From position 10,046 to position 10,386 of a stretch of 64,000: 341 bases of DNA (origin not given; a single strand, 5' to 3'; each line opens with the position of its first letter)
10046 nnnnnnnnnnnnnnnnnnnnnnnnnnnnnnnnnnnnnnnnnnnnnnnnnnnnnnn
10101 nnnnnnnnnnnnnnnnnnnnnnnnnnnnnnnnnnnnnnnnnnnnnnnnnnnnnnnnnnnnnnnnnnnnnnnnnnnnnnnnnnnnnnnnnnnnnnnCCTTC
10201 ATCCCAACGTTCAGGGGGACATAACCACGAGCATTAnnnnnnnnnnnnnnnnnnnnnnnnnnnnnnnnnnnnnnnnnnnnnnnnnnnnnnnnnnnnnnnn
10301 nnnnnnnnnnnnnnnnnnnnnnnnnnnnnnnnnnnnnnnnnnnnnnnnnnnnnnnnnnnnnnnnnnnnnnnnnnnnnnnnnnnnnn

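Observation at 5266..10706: Cryptic elf/ycb fimbrial cluster carries four independent inactivating lesions while flanking genes are intact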

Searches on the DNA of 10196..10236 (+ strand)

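Call 16: search_dna_similar(query=window:10196-10236:+, collection=ecoli_genomes, mode=near, max_evalue=10, max_rows=40, rows=spread)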
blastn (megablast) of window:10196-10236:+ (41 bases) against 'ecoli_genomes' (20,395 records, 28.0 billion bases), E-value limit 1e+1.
Records with a match: 329; places in all: 329; records where one place covers at least 80% of the query: 329.
Genomes with a match: 329 of 5426; with a place that covers at least 80% of the query: 329. Places per genome that has any: lowest 1, median 1, highest 1. On chromosomes: 328 places; on plasmids: 1.
Best place of each record, by identity: >=99% 308; 95-99% 21.
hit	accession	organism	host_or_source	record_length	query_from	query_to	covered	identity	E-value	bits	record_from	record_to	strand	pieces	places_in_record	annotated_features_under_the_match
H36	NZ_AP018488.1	Escherichia coli O157:H7 strain PV15-279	Homo sapiens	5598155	1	41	100%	100.0%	3e-12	77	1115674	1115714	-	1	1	elfC: fimbrial biogenesis usher protein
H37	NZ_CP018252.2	Escherichia coli strain 9000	Cattle faeces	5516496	1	41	100%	100.0%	3e-12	77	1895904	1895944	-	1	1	elfC: fimbrial biogenesis usher protein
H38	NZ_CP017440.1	Escherichia coli O157:H7 strain 3384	Cattle Hide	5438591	1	41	100%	100.0%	3e-12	77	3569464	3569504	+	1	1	elfC: fimbrial biogenesis usher protein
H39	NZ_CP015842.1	Escherichia coli O157:H7 strain FRIK2533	water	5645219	1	41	100%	100.0%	3e-12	77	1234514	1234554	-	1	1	elfC: fimbrial biogenesis usher protein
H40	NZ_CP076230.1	Escherichia coli O157:H7 strain Rafaela_II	Rectal swab of live bovine cattle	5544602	1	41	100%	100.0%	3e-12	77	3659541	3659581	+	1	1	elfC: fimbrial biogenesis usher protein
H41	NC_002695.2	Escherichia coli O157:H7 str. Sakai strain Sakai substr. ...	Homo sapiens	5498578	1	41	100%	100.0%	3e-12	77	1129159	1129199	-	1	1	outer membrane usher protein FimD | pseudogene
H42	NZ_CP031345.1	Escherichia coli O145 strain RM12367-C1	creek water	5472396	1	41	100%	100.0%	3e-12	77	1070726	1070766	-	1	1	elfC: fimbrial biogenesis usher protein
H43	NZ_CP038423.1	Escherichia coli O157:H7 strain 7409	bovine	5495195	1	41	100%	100.0%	3e-12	77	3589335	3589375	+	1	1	elfC: fimbrial biogenesis usher protein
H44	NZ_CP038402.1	Escherichia coli O157:H7 strain BB24-1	cattle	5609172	1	41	100%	100.0%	3e-12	77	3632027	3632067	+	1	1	elfC: fimbrial biogenesis usher protein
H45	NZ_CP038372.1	Escherichia coli O157:H7 strain F6294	beef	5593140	1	41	100%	100.0%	3e-12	77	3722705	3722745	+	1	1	elfC: fimbrial biogenesis usher protein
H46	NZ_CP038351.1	Escherichia coli O157:H7 strain F8798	missing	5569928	1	41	100%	100.0%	3e-12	77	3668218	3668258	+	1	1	elfC: fimbrial biogenesis usher protein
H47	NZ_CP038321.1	Escherichia coli O157:H7 strain NE1127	bovine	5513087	1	41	100%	100.0%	3e-12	77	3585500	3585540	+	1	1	elfC: fimbrial biogenesis usher protein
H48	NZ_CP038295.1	Escherichia coli O55:H7 strain TB182A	Homo sapiens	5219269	1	41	100%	100.0%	3e-12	77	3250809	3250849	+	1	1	elfC: fimbrial biogenesis usher protein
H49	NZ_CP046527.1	Escherichia coli strain RM19259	River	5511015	1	41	100%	100.0%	3e-12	77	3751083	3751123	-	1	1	elfC: fimbrial biogenesis usher protein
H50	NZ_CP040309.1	Escherichia coli strain 21B8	cattle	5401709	1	41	100%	100.0%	3e-12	77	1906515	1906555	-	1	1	elfC: fimbrial biogenesis usher protein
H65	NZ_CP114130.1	Escherichia coli strain NJS001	pig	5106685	1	41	100%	100.0%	3e-12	77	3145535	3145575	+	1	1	elfC: fimbrial biogenesis usher protein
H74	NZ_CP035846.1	Escherichia coli strain TW10598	Homo sapiens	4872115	1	41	100%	97.6%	1e-10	71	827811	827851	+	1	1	elfC: fimbrial biogenesis usher protein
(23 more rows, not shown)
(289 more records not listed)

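Call 21: get_annotated_region(hit=H48, flank=5500)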
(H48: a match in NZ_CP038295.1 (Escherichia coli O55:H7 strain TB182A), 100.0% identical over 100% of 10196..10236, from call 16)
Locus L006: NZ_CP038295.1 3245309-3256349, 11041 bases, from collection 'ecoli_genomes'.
description: Escherichia coli O55:H7 strain TB182A chromosome, complete genome
organism: Escherichia coli O55:H7 strain TB182A (NCBI taxid 244320)
replicon: chromosome; assembly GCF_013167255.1
host: Homo sapiens; source: missing; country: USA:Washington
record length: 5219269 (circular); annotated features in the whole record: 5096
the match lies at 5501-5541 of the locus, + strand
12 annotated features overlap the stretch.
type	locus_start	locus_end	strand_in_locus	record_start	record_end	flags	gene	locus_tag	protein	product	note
CDS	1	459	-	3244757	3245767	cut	pyrD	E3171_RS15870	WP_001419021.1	quinone-dependent dihydroorotate dehydrogenase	-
CDS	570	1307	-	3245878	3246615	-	ycbF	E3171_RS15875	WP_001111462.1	fimbrial chaperone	-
CDS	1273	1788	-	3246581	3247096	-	ycbV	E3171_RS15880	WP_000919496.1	fimbrial protein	-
CDS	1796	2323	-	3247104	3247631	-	ycbU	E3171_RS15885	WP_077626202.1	fimbrial protein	-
CDS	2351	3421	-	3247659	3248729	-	elfG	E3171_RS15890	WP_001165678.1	fimbrial protein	-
CDS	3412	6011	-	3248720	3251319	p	elfC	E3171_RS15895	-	fimbrial biogenesis usher protein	frameshifted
CDS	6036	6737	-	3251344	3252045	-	elfD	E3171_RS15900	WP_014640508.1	molecular chaperone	-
CDS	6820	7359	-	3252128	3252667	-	elfA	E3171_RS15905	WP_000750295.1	fimbrial protein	-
CDS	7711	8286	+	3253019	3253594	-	ssuE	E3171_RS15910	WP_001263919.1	NADPH-dependent FMN reductase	-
CDS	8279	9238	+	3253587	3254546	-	ssuA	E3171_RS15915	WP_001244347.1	aliphatic sulfonate ABC transporter substrate-binding protein SsuA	-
CDS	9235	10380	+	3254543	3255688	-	ssuD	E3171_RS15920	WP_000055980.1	FMNH2-dependent alkanesulfonate monooxygenase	-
CDS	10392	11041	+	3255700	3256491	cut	ssuC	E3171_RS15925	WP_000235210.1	aliphatic sulfonate ABC transporter permease SsuC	-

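Call 22: get_annotated_region(hit=H42, flank=5500)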
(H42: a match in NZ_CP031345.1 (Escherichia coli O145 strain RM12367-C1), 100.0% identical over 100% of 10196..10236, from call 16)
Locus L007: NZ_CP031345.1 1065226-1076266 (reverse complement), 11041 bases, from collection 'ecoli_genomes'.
description: Escherichia coli O145 strain RM12367-C1 chromosome, complete genome
organism: Escherichia coli O145 strain RM12367-C1 (NCBI taxid 1055538)
replicon: chromosome; assembly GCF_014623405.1
host: -; source: creek water; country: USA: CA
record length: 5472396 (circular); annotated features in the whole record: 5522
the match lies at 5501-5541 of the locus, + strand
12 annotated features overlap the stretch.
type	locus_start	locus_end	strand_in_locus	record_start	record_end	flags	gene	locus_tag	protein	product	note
CDS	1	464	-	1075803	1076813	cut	pyrD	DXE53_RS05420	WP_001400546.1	quinone-dependent dihydroorotate dehydrogenase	-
CDS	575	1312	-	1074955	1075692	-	ycbF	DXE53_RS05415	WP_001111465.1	fimbrial chaperone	-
CDS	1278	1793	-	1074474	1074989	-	ycbV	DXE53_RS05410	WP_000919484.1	fimbrial protein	-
CDS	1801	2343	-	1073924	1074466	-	ycbU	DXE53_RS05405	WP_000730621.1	fimbrial protein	-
CDS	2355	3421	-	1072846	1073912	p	elfG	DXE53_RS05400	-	fimbrial protein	frameshifted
CDS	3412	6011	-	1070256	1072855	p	elfC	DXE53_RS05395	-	fimbrial biogenesis usher protein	frameshifted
CDS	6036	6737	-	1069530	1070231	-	elfD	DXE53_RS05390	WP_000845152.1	fimbrial biogenesis chaperone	-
CDS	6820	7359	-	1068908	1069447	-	elfA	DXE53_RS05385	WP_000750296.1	fimbrial protein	-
CDS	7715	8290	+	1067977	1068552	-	ssuE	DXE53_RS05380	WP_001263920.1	NADPH-dependent FMN reductase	-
CDS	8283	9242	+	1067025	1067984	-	ssuA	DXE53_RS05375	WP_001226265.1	aliphatic sulfonate ABC transporter substrate-binding protein SsuA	-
CDS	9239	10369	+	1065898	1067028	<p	ssuD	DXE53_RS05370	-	FMNH2-dependent alkanesulfonate monooxygenase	incomplete; partial in the middle of a contig; missing C-terminus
CDS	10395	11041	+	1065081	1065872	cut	ssuC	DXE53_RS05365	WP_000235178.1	aliphatic sulfonate ABC transporter permease SsuC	-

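Call 24: get_annotated_region(hit=H39, flank=5500)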
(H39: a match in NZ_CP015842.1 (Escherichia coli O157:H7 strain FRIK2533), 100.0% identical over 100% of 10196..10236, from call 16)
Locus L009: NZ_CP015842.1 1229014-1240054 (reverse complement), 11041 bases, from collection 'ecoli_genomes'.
description: Escherichia coli O157:H7 strain FRIK2533 chromosome, complete genome
organism: Escherichia coli O157:H7 strain FRIK2533 (NCBI taxid 83334)
replicon: chromosome; assembly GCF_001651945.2
host: -; source: water; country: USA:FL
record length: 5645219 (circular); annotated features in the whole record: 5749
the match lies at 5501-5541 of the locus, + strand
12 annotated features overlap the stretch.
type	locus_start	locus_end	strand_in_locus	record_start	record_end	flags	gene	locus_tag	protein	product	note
CDS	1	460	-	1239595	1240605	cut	pyrD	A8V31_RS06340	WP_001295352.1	quinone-dependent dihydroorotate dehydrogenase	-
CDS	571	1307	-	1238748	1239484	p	ycbF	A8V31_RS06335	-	fimbrial chaperone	frameshifted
CDS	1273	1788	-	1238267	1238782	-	ycbV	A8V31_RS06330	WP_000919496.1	fimbrial protein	-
CDS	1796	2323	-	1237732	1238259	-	ycbU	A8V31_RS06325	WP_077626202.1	fimbrial protein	-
CDS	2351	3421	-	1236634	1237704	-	elfG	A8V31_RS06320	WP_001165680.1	fimbrial protein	-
CDS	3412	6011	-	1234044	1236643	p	elfC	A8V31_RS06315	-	fimbrial biogenesis usher protein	frameshifted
CDS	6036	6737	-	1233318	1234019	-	elfD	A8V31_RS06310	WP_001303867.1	fimbrial biogenesis chaperone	-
CDS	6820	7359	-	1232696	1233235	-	elfA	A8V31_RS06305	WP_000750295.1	fimbrial protein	-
CDS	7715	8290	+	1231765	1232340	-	ssuE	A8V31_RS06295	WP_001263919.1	NADPH-dependent FMN reductase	-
CDS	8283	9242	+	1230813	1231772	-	ssuA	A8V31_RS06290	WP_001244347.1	aliphatic sulfonate ABC transporter substrate-binding protein SsuA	-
CDS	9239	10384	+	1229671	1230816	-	ssuD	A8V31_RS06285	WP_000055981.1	FMNH2-dependent alkanesulfonate monooxygenase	-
CDS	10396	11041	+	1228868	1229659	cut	ssuC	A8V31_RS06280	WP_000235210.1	aliphatic sulfonate ABC transporter permease SsuC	-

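Call 25: get_annotated_region(hit=H74, flank=5500)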
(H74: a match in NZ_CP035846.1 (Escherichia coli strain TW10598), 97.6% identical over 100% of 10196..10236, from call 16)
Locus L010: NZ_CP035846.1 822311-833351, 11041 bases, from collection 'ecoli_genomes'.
description: Escherichia coli strain TW10598 chromosome, complete genome
organism: Escherichia coli strain TW10598 (NCBI taxid 562)
replicon: chromosome; assembly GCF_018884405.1
host: Homo sapiens; source: stool; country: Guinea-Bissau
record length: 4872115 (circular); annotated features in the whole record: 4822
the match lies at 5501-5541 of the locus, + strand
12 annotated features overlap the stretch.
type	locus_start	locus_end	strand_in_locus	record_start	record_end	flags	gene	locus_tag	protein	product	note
CDS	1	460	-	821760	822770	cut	pyrD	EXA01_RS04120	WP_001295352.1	quinone-dependent dihydroorotate dehydrogenase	-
CDS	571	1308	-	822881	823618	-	ycbF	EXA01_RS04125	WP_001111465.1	fimbrial chaperone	-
CDS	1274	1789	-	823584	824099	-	ycbV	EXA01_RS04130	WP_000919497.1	fimbrial protein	-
CDS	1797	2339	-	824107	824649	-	ycbU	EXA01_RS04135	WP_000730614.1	fimbrial protein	-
CDS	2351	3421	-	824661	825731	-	elfG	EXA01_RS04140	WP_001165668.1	fimbrial protein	-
CDS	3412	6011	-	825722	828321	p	elfC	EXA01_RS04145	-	fimbrial biogenesis usher protein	frameshifted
CDS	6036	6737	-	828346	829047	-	elfD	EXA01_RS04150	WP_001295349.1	fimbrial biogenesis chaperone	-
CDS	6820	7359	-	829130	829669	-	elfA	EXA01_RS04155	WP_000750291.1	fimbrial protein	-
CDS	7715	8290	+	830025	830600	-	ssuE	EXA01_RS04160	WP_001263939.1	NADPH-dependent FMN reductase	-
CDS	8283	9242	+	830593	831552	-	ssuA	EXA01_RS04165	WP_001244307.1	aliphatic sulfonate ABC transporter substrate-binding protein SsuA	-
CDS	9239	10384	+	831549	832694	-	ssuD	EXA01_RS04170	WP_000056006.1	FMNH2-dependent alkanesulfonate monooxygenase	-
CDS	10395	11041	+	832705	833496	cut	ssuC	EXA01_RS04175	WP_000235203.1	aliphatic sulfonate ABC transporter permease SsuC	-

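Call 26: get_annotated_region(hit=H65, flank=5500)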
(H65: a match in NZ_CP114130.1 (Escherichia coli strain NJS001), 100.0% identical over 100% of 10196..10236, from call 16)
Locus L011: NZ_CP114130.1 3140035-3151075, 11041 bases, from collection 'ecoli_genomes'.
description: Escherichia coli strain NJS001 chromosome, complete genome
organism: Escherichia coli strain NJS001 (NCBI taxid 562)
replicon: chromosome; assembly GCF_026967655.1
host: pig; source: gut; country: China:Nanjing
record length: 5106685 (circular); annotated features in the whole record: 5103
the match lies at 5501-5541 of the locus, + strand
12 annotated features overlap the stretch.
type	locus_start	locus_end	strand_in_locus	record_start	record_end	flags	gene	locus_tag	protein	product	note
CDS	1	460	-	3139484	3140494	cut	pyrD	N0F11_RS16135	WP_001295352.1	quinone-dependent dihydroorotate dehydrogenase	-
CDS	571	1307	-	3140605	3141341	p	ycbF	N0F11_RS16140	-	fimbrial chaperone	frameshifted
CDS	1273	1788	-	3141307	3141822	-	ycbV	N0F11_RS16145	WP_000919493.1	fimbrial protein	-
CDS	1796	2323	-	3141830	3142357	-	ycbU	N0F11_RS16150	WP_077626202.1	fimbrial protein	-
CDS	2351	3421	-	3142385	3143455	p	elfG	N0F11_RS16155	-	fimbrial protein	internal stop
CDS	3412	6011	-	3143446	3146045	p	elfC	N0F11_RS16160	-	fimbrial biogenesis usher protein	frameshifted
CDS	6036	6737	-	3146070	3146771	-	elfD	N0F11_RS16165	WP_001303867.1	molecular chaperone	-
CDS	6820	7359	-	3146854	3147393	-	elfA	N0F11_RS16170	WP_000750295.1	fimbrial protein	-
CDS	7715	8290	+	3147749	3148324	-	ssuE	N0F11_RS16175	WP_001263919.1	NADPH-dependent FMN reductase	-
CDS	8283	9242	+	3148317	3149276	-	ssuA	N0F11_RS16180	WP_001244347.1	aliphatic sulfonate ABC transporter substrate-binding protein SsuA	-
CDS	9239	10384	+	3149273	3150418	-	ssuD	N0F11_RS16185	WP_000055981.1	FMNH2-dependent alkanesulfonate monooxygenase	-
CDS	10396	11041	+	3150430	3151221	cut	ssuC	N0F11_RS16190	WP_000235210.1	aliphatic sulfonate ABC transporter permease SsuC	-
